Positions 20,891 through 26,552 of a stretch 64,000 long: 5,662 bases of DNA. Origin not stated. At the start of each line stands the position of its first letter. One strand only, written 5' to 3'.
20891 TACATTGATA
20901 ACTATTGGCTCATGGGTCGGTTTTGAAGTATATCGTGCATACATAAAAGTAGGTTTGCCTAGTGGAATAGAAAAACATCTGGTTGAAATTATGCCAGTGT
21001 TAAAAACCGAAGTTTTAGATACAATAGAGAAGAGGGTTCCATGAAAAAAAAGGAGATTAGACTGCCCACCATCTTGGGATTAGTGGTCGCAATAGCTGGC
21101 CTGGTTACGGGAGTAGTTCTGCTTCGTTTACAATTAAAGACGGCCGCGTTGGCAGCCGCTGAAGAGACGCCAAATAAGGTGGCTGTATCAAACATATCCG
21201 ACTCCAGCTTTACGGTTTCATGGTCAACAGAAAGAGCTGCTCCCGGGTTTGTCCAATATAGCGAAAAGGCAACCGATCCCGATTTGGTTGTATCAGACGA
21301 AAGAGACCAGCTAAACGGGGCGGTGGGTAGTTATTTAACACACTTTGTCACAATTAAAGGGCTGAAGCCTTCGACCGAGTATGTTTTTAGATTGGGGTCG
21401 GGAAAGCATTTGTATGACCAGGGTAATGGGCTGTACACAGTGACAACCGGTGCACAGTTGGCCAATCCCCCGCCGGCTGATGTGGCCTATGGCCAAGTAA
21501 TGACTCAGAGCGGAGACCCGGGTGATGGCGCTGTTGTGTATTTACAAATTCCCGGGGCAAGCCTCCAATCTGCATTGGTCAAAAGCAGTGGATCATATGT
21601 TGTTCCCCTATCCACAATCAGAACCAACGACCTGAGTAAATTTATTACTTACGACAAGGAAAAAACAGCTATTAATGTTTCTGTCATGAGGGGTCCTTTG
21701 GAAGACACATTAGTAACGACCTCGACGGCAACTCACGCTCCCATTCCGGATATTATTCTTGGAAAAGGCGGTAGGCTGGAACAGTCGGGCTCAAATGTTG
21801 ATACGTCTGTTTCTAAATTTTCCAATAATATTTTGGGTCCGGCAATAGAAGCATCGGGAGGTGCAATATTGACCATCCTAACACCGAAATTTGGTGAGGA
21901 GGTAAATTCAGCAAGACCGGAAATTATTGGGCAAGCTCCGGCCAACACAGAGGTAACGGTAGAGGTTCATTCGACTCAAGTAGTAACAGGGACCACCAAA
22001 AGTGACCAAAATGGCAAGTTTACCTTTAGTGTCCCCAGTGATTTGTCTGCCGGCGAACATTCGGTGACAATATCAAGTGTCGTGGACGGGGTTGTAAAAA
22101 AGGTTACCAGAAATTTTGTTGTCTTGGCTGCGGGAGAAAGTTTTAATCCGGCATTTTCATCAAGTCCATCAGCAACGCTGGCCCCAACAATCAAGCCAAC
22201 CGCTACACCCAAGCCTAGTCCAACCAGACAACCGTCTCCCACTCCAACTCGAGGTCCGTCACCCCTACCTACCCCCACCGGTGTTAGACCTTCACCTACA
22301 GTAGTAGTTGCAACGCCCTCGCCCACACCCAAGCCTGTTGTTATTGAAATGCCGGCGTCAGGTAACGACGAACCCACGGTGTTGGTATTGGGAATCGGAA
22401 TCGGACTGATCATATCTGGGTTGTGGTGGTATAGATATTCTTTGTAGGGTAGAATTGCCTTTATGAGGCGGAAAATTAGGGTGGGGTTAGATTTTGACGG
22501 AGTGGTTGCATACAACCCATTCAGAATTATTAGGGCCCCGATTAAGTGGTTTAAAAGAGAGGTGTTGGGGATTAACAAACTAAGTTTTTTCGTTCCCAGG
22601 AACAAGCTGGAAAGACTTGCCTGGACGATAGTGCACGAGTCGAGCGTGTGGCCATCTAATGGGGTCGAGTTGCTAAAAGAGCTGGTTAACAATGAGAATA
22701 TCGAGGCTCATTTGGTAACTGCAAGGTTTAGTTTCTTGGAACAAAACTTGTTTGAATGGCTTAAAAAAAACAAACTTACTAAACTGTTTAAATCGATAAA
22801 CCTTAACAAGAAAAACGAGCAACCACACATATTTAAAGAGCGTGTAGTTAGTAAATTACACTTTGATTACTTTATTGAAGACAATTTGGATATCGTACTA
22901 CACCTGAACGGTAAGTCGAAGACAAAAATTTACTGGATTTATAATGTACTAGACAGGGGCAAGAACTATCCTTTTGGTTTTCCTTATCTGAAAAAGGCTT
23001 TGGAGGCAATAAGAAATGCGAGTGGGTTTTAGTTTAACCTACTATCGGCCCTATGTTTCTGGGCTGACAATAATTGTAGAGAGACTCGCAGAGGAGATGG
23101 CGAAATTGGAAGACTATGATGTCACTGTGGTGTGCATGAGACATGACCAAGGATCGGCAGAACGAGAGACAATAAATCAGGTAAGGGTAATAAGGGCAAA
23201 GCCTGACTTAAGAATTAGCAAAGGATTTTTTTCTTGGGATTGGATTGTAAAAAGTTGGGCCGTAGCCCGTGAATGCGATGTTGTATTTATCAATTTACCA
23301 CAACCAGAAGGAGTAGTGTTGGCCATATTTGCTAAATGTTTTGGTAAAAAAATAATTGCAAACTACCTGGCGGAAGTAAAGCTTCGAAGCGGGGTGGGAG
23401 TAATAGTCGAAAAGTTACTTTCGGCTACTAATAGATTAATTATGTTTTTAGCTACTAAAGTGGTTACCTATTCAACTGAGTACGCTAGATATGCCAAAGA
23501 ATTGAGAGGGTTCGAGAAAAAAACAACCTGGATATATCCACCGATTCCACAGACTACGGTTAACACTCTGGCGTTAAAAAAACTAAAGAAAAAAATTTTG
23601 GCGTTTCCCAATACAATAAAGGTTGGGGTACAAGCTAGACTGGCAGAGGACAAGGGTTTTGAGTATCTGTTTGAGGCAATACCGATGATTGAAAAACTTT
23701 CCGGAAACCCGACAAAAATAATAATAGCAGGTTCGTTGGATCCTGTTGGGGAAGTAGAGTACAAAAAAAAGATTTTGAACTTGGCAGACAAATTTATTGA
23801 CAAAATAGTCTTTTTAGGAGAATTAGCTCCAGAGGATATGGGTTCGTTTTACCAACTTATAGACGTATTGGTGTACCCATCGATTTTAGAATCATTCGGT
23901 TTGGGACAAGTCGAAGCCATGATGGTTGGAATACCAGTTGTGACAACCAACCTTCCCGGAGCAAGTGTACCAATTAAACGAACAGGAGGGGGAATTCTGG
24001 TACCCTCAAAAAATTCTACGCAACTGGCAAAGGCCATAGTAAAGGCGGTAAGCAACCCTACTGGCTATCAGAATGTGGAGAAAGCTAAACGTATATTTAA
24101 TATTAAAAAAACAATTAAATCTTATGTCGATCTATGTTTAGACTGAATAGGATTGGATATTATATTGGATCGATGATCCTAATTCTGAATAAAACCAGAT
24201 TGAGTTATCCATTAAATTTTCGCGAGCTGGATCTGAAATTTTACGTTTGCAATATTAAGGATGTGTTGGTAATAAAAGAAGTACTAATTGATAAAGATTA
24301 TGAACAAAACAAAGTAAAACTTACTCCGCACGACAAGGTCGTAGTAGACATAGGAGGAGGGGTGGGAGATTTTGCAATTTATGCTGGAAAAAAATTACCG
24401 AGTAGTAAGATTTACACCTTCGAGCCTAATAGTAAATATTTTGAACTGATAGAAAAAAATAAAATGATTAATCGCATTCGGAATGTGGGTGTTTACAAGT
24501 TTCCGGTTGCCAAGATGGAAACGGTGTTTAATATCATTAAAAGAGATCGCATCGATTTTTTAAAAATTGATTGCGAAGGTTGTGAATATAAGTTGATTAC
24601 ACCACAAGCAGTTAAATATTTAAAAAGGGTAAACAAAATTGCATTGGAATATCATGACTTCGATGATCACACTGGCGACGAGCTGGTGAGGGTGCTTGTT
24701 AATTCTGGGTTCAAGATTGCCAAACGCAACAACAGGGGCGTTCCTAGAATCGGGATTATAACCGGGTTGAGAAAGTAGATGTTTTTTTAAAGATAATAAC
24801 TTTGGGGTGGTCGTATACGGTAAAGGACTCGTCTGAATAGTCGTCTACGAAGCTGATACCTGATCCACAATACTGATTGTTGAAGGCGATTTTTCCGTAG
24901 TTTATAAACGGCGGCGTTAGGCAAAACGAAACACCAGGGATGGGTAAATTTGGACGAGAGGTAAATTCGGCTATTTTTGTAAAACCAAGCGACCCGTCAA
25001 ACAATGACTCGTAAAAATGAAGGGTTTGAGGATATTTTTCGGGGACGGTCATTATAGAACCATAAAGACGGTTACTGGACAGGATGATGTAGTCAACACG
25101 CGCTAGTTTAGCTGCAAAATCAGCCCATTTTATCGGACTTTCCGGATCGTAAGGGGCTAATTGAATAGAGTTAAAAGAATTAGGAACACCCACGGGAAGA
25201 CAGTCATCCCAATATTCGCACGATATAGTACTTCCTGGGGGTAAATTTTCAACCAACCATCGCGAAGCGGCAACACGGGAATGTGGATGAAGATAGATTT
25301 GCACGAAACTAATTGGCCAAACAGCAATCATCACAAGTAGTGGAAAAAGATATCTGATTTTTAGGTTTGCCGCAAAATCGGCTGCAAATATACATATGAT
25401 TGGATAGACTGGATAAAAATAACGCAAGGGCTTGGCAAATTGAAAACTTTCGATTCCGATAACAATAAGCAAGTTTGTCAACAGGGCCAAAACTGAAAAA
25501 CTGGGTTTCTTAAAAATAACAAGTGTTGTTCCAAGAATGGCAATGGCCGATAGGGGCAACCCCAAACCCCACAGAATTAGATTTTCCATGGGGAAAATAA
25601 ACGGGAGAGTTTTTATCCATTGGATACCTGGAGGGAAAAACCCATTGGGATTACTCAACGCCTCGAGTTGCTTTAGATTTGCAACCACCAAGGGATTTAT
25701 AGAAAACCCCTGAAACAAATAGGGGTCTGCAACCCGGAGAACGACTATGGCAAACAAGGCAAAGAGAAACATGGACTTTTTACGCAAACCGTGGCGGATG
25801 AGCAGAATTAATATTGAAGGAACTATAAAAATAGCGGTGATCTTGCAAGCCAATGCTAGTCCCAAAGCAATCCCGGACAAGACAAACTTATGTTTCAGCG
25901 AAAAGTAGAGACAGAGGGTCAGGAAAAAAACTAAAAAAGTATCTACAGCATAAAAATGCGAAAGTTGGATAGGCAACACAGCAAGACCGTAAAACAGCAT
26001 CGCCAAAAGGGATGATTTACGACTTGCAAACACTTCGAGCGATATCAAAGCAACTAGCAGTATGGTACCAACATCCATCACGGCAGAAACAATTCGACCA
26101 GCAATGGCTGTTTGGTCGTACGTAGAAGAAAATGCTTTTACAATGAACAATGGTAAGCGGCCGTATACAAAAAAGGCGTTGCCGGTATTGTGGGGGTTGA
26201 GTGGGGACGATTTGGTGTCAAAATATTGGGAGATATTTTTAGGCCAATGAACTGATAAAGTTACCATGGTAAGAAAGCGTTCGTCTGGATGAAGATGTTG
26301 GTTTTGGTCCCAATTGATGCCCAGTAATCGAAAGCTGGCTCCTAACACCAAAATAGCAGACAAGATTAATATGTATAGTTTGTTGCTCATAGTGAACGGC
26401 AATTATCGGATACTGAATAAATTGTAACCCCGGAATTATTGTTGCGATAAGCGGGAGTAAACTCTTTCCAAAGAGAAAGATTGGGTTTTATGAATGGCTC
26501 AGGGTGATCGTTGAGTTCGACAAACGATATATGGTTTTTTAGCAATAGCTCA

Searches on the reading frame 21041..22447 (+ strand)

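Call 8: search_protein_families(library=pfam, proteins=[window:21041-22447:+], max_evalue=0.001)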
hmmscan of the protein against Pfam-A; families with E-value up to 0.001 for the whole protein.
window:21041-22447:+ (468 aa): 5 families
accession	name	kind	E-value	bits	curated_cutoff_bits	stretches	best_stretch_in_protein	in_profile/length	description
PF16656.11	Pur_ac_phosph_N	-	3.2e-11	44.1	30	1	47-123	6-83/93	Purple acid Phosphatase, N-terminal domain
PF19077.6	Big_13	-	7.7e-07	30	27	1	289-347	25-84/102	Bacterial Ig-like domain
PF13620.12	CarboxypepD_reg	-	2.3e-06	28.3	32.3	0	297-347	11-57/82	Carboxypeptidase regulatory-like domain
PF17936.7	Big_6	-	2.6e-06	28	27.6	0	287-340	9-61/83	Bacterial Ig domain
PF00041.27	fn3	-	2.7e-06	27.9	25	1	43-118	2-66/84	Fibronectin type III domain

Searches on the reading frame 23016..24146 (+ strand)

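Call 8: search_protein_families(library=pfam, proteins=[window:23016-24146:+], max_evalue=0.001)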
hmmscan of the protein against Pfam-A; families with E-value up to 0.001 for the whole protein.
window:23016-24146:+ (376 aa): 4 families
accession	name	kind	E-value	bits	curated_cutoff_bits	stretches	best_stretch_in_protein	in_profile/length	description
PF00534.26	Glycos_transf_1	-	5.4e-29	101.3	26.4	1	190-358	5-169/172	Glycosyl transferases group 1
PF13692.12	Glyco_trans_1_4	-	1.1e-23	84.5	27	1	203-347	4-142/142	Glycosyl transferases group 1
PF13439.12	Glyco_transf_4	-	7e-09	36.4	28.5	1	15-177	2-166/170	Glycosyltransferase Family 4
PF20706.3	GT4-conflict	-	4.7e-06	26.3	26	1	212-323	211-323/385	Family 4 Glycosyltransferase in conflict systems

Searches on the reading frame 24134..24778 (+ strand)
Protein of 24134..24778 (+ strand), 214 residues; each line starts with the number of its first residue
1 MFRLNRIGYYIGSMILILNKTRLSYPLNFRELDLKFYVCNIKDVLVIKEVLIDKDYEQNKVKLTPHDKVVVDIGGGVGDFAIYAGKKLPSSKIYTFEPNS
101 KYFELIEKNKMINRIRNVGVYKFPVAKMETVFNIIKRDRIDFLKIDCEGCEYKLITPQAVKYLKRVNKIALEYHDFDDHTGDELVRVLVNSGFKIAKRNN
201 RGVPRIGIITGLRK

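Call 9: search_protein_families(library=pfam, proteins=[window:24134-24778:+], max_evalue=0.001)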
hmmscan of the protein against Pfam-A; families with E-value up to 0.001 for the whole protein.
window:24134-24778:+ (214 aa): 2 families
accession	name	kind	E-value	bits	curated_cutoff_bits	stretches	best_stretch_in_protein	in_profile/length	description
PF05050.19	Methyltransf_21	-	6.8e-09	36.5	22.7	1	124-194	98-172/173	Methyltransferase FkbM domain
PF02475.24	TRM5-TYW2_MTfase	-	1.7e-05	25.3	28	1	62-118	32-88/164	TRM5/TYW2 methyltransferase domain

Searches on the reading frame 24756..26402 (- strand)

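Call 8: search_protein_families(library=pfam, proteins=[window:24756-26402:-], max_evalue=0.001)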
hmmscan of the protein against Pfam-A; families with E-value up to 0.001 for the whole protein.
window:24756-26402:- (548 aa): 2 families
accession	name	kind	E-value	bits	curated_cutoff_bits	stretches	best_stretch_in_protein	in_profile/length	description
PF13231.12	PMT_2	-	1.1e-07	32.7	26.1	1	86-222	8-154/160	Dolichyl-phosphate-mannose-protein mannosyltransferase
PF02366.24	PMT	-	3.2e-07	30.6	22.7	1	86-206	68-201/245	Dolichyl-phosphate-mannose-protein mannosyltransferase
